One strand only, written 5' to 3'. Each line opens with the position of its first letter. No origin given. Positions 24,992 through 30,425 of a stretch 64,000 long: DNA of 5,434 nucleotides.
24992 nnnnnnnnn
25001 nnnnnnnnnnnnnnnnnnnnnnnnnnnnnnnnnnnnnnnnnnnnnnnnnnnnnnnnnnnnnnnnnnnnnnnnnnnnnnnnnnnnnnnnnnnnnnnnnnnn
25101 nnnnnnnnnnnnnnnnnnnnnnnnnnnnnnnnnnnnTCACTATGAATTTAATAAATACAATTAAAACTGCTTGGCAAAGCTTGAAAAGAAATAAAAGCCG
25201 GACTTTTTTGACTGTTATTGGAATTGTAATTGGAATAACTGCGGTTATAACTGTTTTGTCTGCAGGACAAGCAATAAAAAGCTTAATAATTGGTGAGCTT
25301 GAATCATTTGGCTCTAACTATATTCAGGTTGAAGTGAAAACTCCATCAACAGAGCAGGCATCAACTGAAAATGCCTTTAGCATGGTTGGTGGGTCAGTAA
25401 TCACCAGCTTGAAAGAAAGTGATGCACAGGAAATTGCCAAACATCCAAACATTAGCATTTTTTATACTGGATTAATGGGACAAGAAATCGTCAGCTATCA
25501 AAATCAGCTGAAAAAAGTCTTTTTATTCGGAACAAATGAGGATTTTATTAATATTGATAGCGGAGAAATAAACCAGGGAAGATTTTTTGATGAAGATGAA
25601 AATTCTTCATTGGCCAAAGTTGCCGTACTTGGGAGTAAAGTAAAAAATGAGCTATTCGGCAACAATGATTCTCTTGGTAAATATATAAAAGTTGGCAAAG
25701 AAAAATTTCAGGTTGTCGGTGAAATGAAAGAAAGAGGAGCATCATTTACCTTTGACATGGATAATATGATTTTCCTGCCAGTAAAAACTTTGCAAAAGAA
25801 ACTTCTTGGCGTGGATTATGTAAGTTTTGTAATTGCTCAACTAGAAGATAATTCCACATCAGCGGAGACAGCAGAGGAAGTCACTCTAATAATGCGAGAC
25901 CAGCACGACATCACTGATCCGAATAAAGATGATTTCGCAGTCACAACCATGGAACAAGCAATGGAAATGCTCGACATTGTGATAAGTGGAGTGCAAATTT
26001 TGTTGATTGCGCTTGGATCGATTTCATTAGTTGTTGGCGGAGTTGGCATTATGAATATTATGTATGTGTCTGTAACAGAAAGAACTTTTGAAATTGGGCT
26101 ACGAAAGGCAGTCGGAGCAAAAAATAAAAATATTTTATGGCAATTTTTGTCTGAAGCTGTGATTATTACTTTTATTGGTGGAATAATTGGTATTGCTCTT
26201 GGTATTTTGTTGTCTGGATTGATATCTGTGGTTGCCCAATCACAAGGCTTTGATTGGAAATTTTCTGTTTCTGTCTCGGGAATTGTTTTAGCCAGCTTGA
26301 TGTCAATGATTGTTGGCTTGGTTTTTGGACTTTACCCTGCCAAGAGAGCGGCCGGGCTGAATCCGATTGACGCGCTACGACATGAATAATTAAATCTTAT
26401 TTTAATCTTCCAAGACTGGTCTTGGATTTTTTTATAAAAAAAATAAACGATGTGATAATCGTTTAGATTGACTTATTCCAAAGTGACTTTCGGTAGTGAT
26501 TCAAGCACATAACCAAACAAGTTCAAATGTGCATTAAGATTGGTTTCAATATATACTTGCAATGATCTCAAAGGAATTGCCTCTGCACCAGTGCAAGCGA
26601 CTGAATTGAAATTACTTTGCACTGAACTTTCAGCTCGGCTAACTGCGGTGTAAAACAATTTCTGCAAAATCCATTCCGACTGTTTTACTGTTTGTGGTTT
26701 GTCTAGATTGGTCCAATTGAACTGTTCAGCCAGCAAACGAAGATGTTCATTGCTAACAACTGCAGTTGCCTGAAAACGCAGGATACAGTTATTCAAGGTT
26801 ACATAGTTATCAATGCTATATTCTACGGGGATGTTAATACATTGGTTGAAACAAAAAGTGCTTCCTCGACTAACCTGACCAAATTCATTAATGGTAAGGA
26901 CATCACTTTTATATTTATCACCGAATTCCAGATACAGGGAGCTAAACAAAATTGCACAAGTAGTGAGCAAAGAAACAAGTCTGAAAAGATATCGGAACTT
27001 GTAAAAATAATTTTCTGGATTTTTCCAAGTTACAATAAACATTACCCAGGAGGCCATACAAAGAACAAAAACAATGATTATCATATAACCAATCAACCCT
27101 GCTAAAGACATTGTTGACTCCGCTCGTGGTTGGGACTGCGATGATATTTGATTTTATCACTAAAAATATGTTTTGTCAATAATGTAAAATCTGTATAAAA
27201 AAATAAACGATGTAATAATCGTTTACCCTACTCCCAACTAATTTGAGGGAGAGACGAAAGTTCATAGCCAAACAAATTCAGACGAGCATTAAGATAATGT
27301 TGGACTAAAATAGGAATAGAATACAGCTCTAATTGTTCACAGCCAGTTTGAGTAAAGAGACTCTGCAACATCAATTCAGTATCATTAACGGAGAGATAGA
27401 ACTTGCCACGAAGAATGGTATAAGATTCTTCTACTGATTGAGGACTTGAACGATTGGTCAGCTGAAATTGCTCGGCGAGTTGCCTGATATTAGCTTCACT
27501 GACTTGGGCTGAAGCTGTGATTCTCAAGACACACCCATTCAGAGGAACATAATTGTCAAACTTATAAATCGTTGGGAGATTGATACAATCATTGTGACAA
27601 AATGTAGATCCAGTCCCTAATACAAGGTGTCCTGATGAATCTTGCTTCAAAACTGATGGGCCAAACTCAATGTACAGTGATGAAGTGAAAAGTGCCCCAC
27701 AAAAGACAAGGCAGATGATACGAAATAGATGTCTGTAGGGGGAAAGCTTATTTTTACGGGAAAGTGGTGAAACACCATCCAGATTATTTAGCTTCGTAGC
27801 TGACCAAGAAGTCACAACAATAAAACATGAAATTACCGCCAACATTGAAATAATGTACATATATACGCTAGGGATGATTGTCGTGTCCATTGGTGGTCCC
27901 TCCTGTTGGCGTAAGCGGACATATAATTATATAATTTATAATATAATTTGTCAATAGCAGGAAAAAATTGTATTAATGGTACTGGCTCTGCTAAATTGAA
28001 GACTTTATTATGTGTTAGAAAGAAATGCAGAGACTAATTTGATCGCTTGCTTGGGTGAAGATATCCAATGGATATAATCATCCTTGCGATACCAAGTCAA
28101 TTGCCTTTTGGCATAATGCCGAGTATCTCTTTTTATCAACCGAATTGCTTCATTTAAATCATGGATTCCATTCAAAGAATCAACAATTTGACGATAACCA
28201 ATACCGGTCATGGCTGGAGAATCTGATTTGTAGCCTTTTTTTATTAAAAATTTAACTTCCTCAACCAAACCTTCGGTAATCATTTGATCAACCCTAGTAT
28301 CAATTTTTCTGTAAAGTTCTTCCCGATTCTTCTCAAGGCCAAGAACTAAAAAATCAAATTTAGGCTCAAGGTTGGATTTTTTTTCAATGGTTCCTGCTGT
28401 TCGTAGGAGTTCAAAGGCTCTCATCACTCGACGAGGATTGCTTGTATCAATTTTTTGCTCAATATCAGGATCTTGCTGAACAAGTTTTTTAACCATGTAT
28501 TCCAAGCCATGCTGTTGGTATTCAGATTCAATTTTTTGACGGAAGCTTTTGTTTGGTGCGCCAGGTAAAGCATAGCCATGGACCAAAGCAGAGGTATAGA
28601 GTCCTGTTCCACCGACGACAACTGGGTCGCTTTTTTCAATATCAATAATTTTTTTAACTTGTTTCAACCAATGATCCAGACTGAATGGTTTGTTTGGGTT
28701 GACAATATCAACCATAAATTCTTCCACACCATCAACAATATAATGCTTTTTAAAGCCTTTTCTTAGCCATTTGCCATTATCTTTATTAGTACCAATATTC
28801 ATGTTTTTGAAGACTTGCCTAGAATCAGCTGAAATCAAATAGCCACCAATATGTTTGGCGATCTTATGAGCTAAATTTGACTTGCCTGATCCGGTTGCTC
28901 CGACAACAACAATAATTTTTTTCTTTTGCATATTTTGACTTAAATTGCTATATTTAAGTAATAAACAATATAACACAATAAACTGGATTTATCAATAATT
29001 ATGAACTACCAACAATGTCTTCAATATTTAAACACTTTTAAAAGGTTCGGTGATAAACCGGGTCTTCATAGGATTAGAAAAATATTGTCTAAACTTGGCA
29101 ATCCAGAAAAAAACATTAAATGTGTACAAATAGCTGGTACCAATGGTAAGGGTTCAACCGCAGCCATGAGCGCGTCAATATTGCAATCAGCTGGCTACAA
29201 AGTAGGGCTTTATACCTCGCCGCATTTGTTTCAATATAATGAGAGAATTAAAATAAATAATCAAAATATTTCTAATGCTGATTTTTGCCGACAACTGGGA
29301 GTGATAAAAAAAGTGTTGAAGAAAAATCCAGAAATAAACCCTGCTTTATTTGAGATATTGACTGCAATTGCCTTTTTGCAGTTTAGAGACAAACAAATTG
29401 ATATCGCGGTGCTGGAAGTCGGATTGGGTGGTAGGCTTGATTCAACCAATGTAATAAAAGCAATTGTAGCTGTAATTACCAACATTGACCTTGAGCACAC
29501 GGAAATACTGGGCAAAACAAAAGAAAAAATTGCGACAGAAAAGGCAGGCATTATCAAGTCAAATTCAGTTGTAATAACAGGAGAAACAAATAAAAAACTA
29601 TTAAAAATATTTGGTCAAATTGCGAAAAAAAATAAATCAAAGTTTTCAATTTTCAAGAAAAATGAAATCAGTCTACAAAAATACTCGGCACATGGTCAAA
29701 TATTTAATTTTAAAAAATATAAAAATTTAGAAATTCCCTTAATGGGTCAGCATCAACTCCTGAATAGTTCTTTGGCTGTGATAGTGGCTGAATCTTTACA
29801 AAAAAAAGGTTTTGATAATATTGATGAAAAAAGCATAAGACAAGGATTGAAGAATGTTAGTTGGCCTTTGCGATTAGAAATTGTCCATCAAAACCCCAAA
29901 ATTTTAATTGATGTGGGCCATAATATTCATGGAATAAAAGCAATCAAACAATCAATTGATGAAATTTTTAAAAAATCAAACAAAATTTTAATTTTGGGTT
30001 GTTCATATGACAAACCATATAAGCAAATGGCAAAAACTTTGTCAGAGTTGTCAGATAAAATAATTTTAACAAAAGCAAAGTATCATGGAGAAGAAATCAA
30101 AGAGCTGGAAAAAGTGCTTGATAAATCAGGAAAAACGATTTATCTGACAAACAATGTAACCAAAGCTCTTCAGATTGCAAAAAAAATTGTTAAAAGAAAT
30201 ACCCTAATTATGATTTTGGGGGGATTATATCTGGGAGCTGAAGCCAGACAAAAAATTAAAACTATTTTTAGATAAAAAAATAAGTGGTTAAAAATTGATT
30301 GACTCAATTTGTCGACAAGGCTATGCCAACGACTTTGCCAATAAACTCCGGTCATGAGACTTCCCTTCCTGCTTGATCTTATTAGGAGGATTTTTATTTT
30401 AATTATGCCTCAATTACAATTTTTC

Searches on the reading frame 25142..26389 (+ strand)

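Call 19: search_protein_families(library=pfam, proteins=[window:25142-26389:+], max_evalue=0.01)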
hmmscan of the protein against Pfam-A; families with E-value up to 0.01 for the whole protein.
window:25142-26389:+ (415 aa): 2 families
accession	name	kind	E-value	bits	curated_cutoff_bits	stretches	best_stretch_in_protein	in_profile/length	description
PF12704.14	MacB_PCD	-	6.4e-37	128.3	27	1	21-248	1-205/207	MacB-like periplasmic core domain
PF02687.27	FtsX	-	2e-23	83.2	25.5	1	291-408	3-120/120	FtsX-like permease C-terminal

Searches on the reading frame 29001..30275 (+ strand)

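Call 19: search_protein_families(library=pfam, proteins=[window:29001-30275:+], max_evalue=0.01)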
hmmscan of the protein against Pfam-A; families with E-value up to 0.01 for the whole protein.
window:29001-30275:+ (424 aa): 2 families
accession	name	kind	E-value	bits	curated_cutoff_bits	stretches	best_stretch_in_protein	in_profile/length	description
PF08245.18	Mur_ligase_M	-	3.1e-16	60.4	24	1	44-263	1-200/200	Mur ligase middle domain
PF02875.26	Mur_ligase_C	-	2.1e-15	58.1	28.4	1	291-407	2-125/127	Mur ligase, glutamate ligase domain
